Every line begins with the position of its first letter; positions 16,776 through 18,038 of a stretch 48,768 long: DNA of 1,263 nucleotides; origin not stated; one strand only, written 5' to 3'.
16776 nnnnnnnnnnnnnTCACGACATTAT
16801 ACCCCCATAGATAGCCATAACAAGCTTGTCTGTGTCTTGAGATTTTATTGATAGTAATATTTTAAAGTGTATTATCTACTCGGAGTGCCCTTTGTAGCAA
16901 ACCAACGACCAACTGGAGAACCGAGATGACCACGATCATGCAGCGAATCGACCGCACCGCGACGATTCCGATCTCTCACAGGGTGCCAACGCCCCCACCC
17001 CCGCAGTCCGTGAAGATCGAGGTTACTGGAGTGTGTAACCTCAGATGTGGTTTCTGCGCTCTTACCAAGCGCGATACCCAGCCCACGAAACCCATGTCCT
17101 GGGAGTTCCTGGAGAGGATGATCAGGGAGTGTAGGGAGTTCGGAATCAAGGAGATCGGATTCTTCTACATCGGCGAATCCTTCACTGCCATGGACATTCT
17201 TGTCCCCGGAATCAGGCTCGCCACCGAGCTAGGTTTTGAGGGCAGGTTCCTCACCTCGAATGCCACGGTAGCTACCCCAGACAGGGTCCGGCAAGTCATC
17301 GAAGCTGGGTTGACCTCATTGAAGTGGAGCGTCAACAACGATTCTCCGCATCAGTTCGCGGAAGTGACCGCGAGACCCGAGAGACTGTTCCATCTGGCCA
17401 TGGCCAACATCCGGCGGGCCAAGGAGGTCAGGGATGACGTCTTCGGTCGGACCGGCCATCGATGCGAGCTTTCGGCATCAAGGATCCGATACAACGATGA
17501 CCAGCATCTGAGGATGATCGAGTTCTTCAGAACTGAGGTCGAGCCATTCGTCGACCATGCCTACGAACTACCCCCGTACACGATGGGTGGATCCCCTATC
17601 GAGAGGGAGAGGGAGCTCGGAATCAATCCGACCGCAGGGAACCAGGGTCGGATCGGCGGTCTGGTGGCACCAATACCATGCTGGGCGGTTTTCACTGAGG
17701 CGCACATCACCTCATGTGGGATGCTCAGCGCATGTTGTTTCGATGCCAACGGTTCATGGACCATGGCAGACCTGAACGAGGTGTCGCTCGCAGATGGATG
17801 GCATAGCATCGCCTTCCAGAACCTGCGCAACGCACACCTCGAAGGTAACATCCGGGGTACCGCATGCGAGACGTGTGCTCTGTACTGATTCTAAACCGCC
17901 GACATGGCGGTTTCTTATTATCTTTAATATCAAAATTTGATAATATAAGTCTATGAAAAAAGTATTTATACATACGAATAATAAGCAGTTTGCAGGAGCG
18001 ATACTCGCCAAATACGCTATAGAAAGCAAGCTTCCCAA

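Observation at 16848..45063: Three dispersed foreign cassettes share one architecture: a split system or repeated transfers from a high-GC donor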

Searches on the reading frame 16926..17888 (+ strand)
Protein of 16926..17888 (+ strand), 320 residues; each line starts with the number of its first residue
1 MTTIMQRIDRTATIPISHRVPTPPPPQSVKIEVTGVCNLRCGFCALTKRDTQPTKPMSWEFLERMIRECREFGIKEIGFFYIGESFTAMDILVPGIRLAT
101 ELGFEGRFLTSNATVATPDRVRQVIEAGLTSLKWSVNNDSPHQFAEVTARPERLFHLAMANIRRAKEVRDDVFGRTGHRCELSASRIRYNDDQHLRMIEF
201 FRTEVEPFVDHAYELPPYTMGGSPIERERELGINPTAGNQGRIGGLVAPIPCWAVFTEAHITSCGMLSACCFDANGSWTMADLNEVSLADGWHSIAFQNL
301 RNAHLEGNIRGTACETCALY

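Call 7: search_protein_families(library=pfam, proteins=[window:16926-17888:+], max_evalue=1)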
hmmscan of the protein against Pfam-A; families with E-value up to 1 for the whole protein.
window:16926-17888:+ (320 aa): 2 families
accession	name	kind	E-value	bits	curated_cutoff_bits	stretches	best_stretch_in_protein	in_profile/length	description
PF04055.27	Radical_SAM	-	4.4e-11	43.7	29.5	1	31-168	1-139/166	Radical SAM superfamily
PF13186.11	SPASM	-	3.6e-08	34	21.5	1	252-317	1-66/67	Iron-sulfur cluster-binding domain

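Call 8: search_protein_families(library=ncbifam, proteins=[window:16926-17888:+], max_evalue=1)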
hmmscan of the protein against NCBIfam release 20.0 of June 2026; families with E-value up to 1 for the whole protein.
window:16926-17888:+ (320 aa): 44 families (the best 25 are shown)
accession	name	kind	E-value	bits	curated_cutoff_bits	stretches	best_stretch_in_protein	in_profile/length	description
TIGR04317.1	W_rSAM_matur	equivalog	2.4e-10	40.1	380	1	27-166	4-137/349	tungsten cofactor oxidoreductase radical SAM maturase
TIGR02668.1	moaA_archaeal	equivalog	6.6e-10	38.5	325.25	1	27-167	10-145/303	GTP 3',8-cyclase MoaA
TIGR02666.1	moaA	equivalog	2.1e-09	36.8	284.05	1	28-168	11-153/336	GTP 3',8-cyclase MoaA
NF001199.0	PRK00164.2-1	equivalog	9.1e-09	34.9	231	1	27-167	12-147/308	GTP 3',8-cyclase MoaA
NF033640.1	N_Twi_rSAM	subfamily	4.2e-08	32.7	170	1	252-317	5-69/398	twitch domain-containing radical SAM protein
TIGR02109.1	PQQ_syn_pqqE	equivalog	5.5e-07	28.8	381.35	1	23-149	3-126/358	pyrroloquinoline quinone biosynthesis protein PqqE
TIGR04311.1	rSAM_Geo_metal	subfamily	2.7e-06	26.7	400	1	26-170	2-147/423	radical SAM/SPASM family putative metalloenzyme maturase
TIGR04347.1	pseudo_SAM_Halo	equivalog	2.3e-05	23.8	525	1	30-168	41-174/390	TIGR04347 family pseudo-SAM/SPASM protein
TIGR04545.1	rSAM_ahbD_hemeb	equivalog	4.4e-05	23.1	500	1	30-143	3-113/339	heme b synthase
NF050035.1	rSAM_WgK_link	exception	0.00016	20.8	650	1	26-123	8-103/367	radical SAM/SPASM peptide maturase WgkB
TIGR03551.1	F420_cofH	equivalog_domain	0.00019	20.4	374.1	1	30-78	42-91/345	5-amino-6-(D-ribitylamino)uracil--L-tyrosine 4-hydroxyphenyl transferase CofH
TIGR04250.1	SCM_rSAM_ScmE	equivalog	0.00019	20.4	400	1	26-95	2-72/358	SynChlorMet cassette radical SAM/SPASM protein ScmE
TIGR04053.2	TIGR04053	equivalog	0.00022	20.6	395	1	26-167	7-147/366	TIGR04053 family radical SAM/SPASM domain-containing protein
NF035951.1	rSAM_RumMC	equivalog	0.00049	18.9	720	1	27-102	112-192/510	RumMC family radical SAM sactipeptide maturase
TIGR04546.1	rSAM_ahbC_deAc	equivalog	0.00075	18.4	650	1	31-137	43-146/390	12,18-didecarboxysiroheme deacetylase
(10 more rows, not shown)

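Call 12: find_homologous_proteins(query=window:16926-17888:+)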
Query window:16926-17888:+ (320 aa): 1743 proteins with E <= 0.001 among 2856 candidates; the best 120 are listed.
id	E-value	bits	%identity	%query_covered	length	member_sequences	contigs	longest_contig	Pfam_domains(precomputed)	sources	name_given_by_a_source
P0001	6.5e-221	750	100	100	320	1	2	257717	PF13186.12,PF04055.28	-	-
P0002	1.3e-187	641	83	100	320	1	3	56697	PF13186.12,PF04055.28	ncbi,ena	ncbi:MAG: radical SAM/SPASM domain-containing protein [Patescibacteria group bacterium]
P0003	1.9e-152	525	71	99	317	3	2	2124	PF13186.12,PF04055.28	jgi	-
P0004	2.1e-150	519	70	100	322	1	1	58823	PF13186.12,PF04055.28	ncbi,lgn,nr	ncbi:radical SAM protein [Patescibacteria group bacterium]|nr:MAG: radical SAM protein [Patescibacte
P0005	2.3e-147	509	68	100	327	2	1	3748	PF13186.12,PF04055.28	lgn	-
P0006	2.9e-143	495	69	99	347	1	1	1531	PF13186.12,PF04055.28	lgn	-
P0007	3.4e-142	492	66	100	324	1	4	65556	PF13186.12,PF04055.28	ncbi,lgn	-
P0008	4.6e-119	416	68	83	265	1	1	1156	PF13186.12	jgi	-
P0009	1.2e-112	394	56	99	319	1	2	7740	PF13186.12,PF04055.28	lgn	-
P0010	2.2e-109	384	56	100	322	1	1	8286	PF13186.12,PF04055.28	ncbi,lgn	-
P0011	1.4e-108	381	54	99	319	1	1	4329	PF13186.12,PF04055.28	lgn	-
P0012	3.1e-108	380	53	99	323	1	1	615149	PF13186.12,PF04055.28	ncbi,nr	ncbi:MAG: radical SAM protein [Candidatus Paceibacterota bacterium]|nr:MAG: radical SAM protein [Can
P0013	5.9e-108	379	55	99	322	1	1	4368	PF13186.12,PF04055.28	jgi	jgi:pyruvate-formate lyase-activating enzyme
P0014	7.2e-105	369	53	99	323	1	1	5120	PF13186.12,PF04055.28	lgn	-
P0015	6.1e-104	366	55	99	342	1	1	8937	PF04055.28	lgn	-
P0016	2.5e-102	361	52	99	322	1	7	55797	PF13186.12,PF04055.28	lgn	-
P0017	1.5e-98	348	50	99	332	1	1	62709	PF13186.12,PF04055.28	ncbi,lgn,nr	ncbi:MAG: radical SAM protein [Elusimicrobia bacterium]|nr:radical SAM protein [Elusimicrobiota bact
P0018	6.3e-97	343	52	100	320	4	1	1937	PF13186.12,PF04055.28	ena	-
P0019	8.1e-97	342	53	99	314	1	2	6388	PF13186.12,PF04055.28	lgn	-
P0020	4.0e-96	340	51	99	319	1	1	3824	PF13186.12,PF04055.28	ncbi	-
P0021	1.6e-95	338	50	100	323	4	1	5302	PF13186.12,PF04055.28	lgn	-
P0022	1.6e-95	338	51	99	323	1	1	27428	PF13186.12,PF04055.28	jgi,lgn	jgi:uncharacterized Fe-S cluster-containing radical SAM superfamily protein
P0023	2.3e-95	338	49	99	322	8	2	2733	PF13186.12,PF04055.28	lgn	-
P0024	4.7e-95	337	49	99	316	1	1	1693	PF13186.12,PF04055.28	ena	-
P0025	7.0e-95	336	51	100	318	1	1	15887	PF13186.12,PF04055.28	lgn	-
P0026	7.3e-95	336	48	99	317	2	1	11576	PF13186.12,PF04055.28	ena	-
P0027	1.2e-94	335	50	99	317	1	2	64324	PF13186.12,PF04055.28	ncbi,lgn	-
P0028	1.3e-94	335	51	99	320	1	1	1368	PF13186.12,PF04055.28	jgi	jgi:MoaA/NifB/PqqE/SkfB family radical SAM enzyme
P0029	1.3e-94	335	51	99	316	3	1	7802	PF13186.12,PF04055.28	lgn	-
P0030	2.2e-94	335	49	99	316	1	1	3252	PF13186.12,PF04055.28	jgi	-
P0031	5.4e-94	333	49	100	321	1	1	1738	PF13186.12,PF04055.28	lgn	-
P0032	6.1e-94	333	50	99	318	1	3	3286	PF13186.12,PF04055.28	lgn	-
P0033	6.1e-94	333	50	99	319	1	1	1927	PF13186.12,PF04055.28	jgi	-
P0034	1.9e-93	331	50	99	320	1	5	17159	PF13186.12,PF04055.28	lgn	-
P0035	2.2e-93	331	50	100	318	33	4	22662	PF13186.12,PF04055.28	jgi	jgi:MoaA/NifB/PqqE/SkfB family radical SAM enzyme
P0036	2.2e-93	331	49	100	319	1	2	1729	PF13186.12,PF04055.28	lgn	-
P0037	2.3e-93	331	50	99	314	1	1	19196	PF13186.12,PF04055.28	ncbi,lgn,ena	-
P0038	2.6e-93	331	53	93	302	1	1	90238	PF13186.12,PF04055.28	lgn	-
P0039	2.9e-93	331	48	99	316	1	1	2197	PF13186.12,PF04055.28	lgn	-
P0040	3.1e-93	331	48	99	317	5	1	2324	PF13186.12,PF04055.28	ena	-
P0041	3.4e-93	331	49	99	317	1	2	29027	PF13186.12,PF04055.28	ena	-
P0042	3.4e-93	331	49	99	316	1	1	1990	PF13186.12,PF04055.28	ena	-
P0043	4.0e-93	330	50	99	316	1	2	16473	PF13186.12,PF04055.28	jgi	jgi:MoaA/NifB/PqqE/SkfB family radical SAM enzyme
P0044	4.0e-93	330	50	100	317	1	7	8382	PF13186.12,PF04055.28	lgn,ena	-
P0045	4.5e-93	330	50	100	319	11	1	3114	PF13186.12,PF04055.28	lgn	-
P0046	4.7e-93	330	49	99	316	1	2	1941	PF13186.12,PF04055.28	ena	-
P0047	5.1e-93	330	50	99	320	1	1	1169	PF13186.12,PF04055.28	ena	-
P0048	5.3e-93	330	49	99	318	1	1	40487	PF13186.12,PF04055.28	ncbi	-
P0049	6.4e-93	330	50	100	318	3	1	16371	PF13186.12,PF04055.28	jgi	-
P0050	6.7e-93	330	49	100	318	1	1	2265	PF13186.12,PF04055.28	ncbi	-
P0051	6.7e-93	330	50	100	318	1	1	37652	PF13186.12,PF04055.28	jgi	jgi:MoaA/NifB/PqqE/SkfB family radical SAM enzyme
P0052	7.8e-93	329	51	99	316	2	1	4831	PF13186.12,PF04055.28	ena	-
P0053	8.9e-93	329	51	99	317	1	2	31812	PF13186.12,PF04055.28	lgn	-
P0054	9.7e-93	329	49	99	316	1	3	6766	PF13186.12,PF04055.28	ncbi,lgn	-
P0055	9.7e-93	329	49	100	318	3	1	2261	PF13186.12,PF04055.28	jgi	jgi:MoaA/NifB/PqqE/SkfB family radical SAM enzyme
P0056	1.0e-92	329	50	99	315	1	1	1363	PF13186.12,PF04055.28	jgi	jgi:MoaA/NifB/PqqE/SkfB family radical SAM enzyme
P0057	1.1e-92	329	50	99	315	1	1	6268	PF13186.12,PF04055.28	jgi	jgi:hypothetical protein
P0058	1.2e-92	329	50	99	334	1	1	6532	PF13186.12,PF04055.28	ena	-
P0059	1.5e-92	329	49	100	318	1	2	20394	PF13186.12,PF04055.28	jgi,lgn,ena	-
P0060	1.5e-92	328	49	99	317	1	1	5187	PF13186.12,PF04055.28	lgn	-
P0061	1.5e-92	328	50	99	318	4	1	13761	PF13186.12,PF04055.28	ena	-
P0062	1.6e-92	328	50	99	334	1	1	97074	PF13186.12,PF04055.28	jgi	jgi:MoaA/NifB/PqqE/SkfB family radical SAM enzyme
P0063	2.0e-92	328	49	100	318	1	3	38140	PF13186.12,PF04055.28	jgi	jgi:MoaA/NifB/PqqE/SkfB family radical SAM enzyme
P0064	2.0e-92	328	49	99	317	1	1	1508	PF13186.12,PF04055.28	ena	-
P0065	2.1e-92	328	50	100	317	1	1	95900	PF13186.12,PF04055.28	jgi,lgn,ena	-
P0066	2.5e-92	328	48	99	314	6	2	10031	PF13186.12,PF04055.28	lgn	-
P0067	3.2e-92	327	50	99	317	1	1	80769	PF13186.12,PF04055.28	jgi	jgi:MoaA/NifB/PqqE/SkfB family radical SAM enzyme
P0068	3.3e-92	327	50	99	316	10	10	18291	PF13186.12,PF04055.28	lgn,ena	-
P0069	3.5e-92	327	50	99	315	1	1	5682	PF13186.12,PF04055.28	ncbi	-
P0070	3.5e-92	327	50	100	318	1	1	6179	PF13186.12,PF04055.28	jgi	-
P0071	3.6e-92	327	49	99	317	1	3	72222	PF13186.12,PF04055.28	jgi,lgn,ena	jgi:MoaA/NifB/PqqE/SkfB family radical SAM enzyme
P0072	3.6e-92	327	49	99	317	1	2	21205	PF13186.12,PF04055.28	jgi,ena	jgi:MoaA/NifB/PqqE/SkfB family radical SAM enzyme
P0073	3.9e-92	327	49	99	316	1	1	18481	PF13186.12,PF04055.28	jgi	jgi:MoaA/NifB/PqqE/SkfB family radical SAM enzyme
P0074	4.5e-92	327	50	100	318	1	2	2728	PF13186.12,PF04055.28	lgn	-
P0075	4.9e-92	327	50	100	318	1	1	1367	PF13186.12,PF04055.28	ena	-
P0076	5.6e-92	327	50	100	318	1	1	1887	PF13186.12,PF04055.28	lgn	-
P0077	5.8e-92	327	50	99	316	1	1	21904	PF13186.12,PF04055.28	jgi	jgi:MoaA/NifB/PqqE/SkfB family radical SAM enzyme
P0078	6.5e-92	326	50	99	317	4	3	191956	PF13186.12,PF04055.28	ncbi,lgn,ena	-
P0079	7.9e-92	326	50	99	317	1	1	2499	PF13186.12,PF04055.28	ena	-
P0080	8.3e-92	326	50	99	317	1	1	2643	PF13186.12,PF04055.28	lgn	-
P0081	8.9e-92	326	49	99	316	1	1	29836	PF13186.12,PF04055.28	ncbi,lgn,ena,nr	ncbi:MAG TPA: radical SAM protein [Burkholderiales bacterium]|nr:radical SAM protein [Burkholderiale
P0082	9.0e-92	326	50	100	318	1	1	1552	PF13186.12,PF04055.28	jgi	jgi:MoaA/NifB/PqqE/SkfB family radical SAM enzyme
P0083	9.2e-92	326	50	100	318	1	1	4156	PF13186.12,PF04055.28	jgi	jgi:MoaA/NifB/PqqE/SkfB family radical SAM enzyme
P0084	9.4e-92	326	49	100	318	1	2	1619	PF13186.12,PF04055.28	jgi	jgi:MoaA/NifB/PqqE/SkfB family radical SAM enzyme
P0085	1.1e-91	326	50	99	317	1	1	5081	PF13186.12,PF04055.28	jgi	jgi:MoaA/NifB/PqqE/SkfB family radical SAM enzyme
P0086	1.1e-91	326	50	100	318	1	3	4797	PF13186.12,PF04055.28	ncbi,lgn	-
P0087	1.1e-91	326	50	99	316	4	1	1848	PF13186.12,PF04055.28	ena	-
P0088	1.2e-91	326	50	100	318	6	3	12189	PF13186.12,PF04055.28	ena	-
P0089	1.2e-91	326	50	100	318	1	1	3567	PF13186.12,PF04055.28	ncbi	-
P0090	1.3e-91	325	50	99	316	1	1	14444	PF13186.12,PF04055.28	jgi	-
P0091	1.3e-91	325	50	99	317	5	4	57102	PF13186.12,PF04055.28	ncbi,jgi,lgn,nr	ncbi:MAG: radical SAM protein [Burkholderiales bacterium]|nr:radical SAM protein [Burkholderiales ba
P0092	1.3e-91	325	49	99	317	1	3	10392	PF13186.12,PF04055.28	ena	-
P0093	1.3e-91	325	49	99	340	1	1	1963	PF13186.12,PF04055.28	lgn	-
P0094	1.4e-91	325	49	99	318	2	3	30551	PF13186.12,PF04055.28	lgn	-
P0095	1.4e-91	325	49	99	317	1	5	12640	PF13186.12,PF04055.28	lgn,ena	-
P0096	1.4e-91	325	49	99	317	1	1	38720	PF13186.12,PF04055.28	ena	-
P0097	1.4e-91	325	49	99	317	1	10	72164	PF13186.12,PF04055.28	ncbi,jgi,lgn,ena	ncbi:MAG: hypothetical protein RLZZ445_606 [Pseudomonadota bacterium]|jgi:MoaA/NifB/PqqE/SkfB family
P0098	1.5e-91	325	49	100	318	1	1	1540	PF13186.12,PF04055.28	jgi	-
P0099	1.6e-91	325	51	100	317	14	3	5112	PF13186.12,PF04055.28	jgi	jgi:hypothetical protein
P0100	1.6e-91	325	50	100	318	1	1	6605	PF13186.12,PF04055.28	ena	-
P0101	1.6e-91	325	48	100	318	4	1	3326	PF13186.12,PF04055.28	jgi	jgi:MoaA/NifB/PqqE/SkfB family radical SAM enzyme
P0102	1.8e-91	325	50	99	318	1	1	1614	PF13186.12,PF04055.28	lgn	-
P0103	1.8e-91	325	49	100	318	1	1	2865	PF13186.12,PF04055.28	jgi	-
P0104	1.9e-91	325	49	99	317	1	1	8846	PF13186.12,PF04055.28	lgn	-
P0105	1.9e-91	325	49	99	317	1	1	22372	PF13186.12,PF04055.28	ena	-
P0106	1.9e-91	325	49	99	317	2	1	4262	PF13186.12,PF04055.28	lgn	-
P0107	2.0e-91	325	49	100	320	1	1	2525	PF13186.12,PF04055.28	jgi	jgi:pyruvate-formate lyase-activating enzyme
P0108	2.0e-91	325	50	99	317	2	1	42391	PF13186.12,PF04055.28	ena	-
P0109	2.0e-91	325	50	99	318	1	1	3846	PF13186.12,PF04055.28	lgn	-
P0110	2.1e-91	325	50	100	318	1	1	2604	PF13186.12,PF04055.28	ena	-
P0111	2.2e-91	325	50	99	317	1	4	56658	PF13186.12,PF04055.28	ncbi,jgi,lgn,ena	-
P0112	2.4e-91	325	48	99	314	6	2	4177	PF13186.12,PF04055.28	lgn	-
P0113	2.5e-91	324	48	100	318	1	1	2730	PF13186.12,PF04055.28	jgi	jgi:MoaA/NifB/PqqE/SkfB family radical SAM enzyme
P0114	2.5e-91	324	49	99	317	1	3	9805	PF13186.12,PF04055.28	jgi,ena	-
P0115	2.5e-91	324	50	99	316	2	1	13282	PF13186.12,PF04055.28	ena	-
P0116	2.6e-91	324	50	100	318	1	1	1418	PF13186.12,PF04055.28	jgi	-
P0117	2.6e-91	324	49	99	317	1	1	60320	PF13186.12,PF04055.28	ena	-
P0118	2.6e-91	324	49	99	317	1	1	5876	PF13186.12,PF04055.28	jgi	-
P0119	2.6e-91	324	49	100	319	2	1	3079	PF13186.12,PF04055.28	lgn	-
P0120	2.6e-91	324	49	99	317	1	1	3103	PF13186.12,PF04055.28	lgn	-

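Call 15: find_encoding_contigs(protein=P0002, flank=10000, max_places=3)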
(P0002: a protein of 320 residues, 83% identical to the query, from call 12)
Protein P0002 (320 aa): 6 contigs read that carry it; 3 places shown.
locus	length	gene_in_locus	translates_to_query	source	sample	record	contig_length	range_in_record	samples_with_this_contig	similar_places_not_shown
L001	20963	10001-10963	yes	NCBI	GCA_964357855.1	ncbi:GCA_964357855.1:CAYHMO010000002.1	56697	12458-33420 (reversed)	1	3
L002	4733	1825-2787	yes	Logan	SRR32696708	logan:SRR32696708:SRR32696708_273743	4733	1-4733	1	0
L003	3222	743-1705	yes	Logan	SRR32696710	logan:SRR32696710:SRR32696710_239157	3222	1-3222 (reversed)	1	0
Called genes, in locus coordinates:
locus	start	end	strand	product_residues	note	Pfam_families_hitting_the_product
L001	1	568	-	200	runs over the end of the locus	PF02698:DUF218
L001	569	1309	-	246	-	PF02348:CTP_transf_3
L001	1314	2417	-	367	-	PF00155:Aminotran_1_2, PF01041:DegT_DnrJ_EryC1, PF01212:Beta_elim_lyase (faint)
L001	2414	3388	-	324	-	PF01073:3Beta_HSD, PF01370:Epimerase, PF02719:Polysacc_synt_2, PF04321:RmlD_sub_bind, PF05368:NmrA, PF07993:NAD_binding_4 (weak), PF13460:NAD_binding_10, PF16363:GDP_Man_Dehyd, +2 more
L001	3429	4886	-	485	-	PF05159:Capsule_synth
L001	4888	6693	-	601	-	PF00664:ABC_membrane, PF00005:ABC_tran, PF02463:SMC_N (weak), PF13555:AAA_29 (faint)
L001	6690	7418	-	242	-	PF13489:Methyltransf_23, PF07021:MetW (weak), PF13847:Methyltransf_31 (faint), PF08241:Methyltransf_11 (faint), PF08242:Methyltransf_12 (weak), PF13649:Methyltransf_25 (weak)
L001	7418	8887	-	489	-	-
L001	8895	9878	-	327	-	PF01380:SIS, PF00571:CBS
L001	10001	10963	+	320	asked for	PF04055:Radical_SAM, PF13186:SPASM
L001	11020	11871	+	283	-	PF01501:Glyco_transf_8 (weak)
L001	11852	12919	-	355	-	PF01075:Glyco_transf_9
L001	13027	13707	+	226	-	PF00106:adh_short, PF08659:KR (faint), PF13561:adh_short_C2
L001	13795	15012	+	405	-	PF04055:Radical_SAM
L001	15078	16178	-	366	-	PF13439:Glyco_transf_4 (faint), PF00534:Glycos_transf_1, PF13692:Glyco_trans_1_4, PF13524:Glyco_trans_1_2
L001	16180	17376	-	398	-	PF13692:Glyco_trans_1_4, PF13524:Glyco_trans_1_2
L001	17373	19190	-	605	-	PF12481:DUF3700 (faint), PF13522:GATase_6, PF13537:GATase_7, PF00733:Asn_synthase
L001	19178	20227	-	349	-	PF00534:Glycos_transf_1, PF13692:Glyco_trans_1_4, PF13524:Glyco_trans_1_2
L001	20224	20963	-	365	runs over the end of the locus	PF13439:Glyco_transf_4, PF00534:Glycos_transf_1, PF13692:Glyco_trans_1_4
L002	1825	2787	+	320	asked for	PF04055:Radical_SAM, PF13186:SPASM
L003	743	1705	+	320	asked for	PF04055:Radical_SAM, PF13186:SPASM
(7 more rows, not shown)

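Call 23: find_encoding_contigs(protein=P0004, flank=6000, max_places=1)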
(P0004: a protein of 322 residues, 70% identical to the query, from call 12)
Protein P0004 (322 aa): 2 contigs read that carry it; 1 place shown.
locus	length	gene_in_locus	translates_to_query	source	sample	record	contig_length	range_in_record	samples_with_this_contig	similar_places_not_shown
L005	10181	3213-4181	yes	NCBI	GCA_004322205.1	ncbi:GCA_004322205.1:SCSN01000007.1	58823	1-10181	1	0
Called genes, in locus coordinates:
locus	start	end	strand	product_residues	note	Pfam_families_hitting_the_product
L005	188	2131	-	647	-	PF06480:FtsH_ext (weak), PF00004:AAA, PF23902:AAA_lid_PRS2_C (faint), PF17862:AAA_lid_3, PF01434:Peptidase_M41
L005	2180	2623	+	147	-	PF01668:SmpB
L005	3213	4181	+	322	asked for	PF04055:Radical_SAM, PF13186:SPASM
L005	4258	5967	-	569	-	-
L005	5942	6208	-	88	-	-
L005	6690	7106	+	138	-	PF08570:DUF1761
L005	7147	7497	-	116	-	-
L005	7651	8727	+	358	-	PF13091:PLDc_2, PF00614:PLDc (faint), PF13091:PLDc_2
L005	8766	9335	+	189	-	PF05198:IF3_N, PF00707:IF3_C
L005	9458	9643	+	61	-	PF01632:Ribosomal_L35p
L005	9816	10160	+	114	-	PF00453:Ribosomal_L20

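Call 24: find_encoding_contigs(protein=P0007, flank=6000, max_places=1)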
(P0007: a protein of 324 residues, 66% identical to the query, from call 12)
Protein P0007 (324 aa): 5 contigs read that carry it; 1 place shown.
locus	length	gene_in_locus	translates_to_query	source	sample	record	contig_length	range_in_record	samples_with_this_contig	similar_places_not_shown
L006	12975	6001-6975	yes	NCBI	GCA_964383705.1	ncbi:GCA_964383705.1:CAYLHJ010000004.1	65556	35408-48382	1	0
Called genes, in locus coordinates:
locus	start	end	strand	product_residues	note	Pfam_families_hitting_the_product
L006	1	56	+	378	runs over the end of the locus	PF01075:Glyco_transf_9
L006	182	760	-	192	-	-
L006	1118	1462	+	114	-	PF16363:GDP_Man_Dehyd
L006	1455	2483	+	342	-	PF01370:Epimerase, PF04321:RmlD_sub_bind, PF16363:GDP_Man_Dehyd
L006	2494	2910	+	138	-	-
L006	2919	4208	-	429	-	PF08421:Methyltransf_13 (faint), PF13489:Methyltransf_23, PF08484:Methyltransf_14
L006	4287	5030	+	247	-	PF13489:Methyltransf_23, PF07021:MetW, PF08241:Methyltransf_11 (weak)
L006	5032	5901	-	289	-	PF01501:Glyco_transf_8 (weak)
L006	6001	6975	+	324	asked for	PF04055:Radical_SAM, PF13186:SPASM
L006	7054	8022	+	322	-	PF01380:SIS, PF00571:CBS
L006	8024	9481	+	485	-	-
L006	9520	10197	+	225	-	PF01596:Methyltransf_3, PF13578:Methyltransf_24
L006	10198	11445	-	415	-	PF01943:Polysacc_synt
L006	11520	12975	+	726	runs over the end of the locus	PF04932:Wzy_C, PF00515:TPR_1 (faint), PF07719:TPR_2 (faint), PF13181:TPR_8 (faint), PF13371:TPR_9 (faint), PF13414:TPR_11 (faint), PF13424:TPR_12 (faint), PF13428:TPR_14 (faint), +4 more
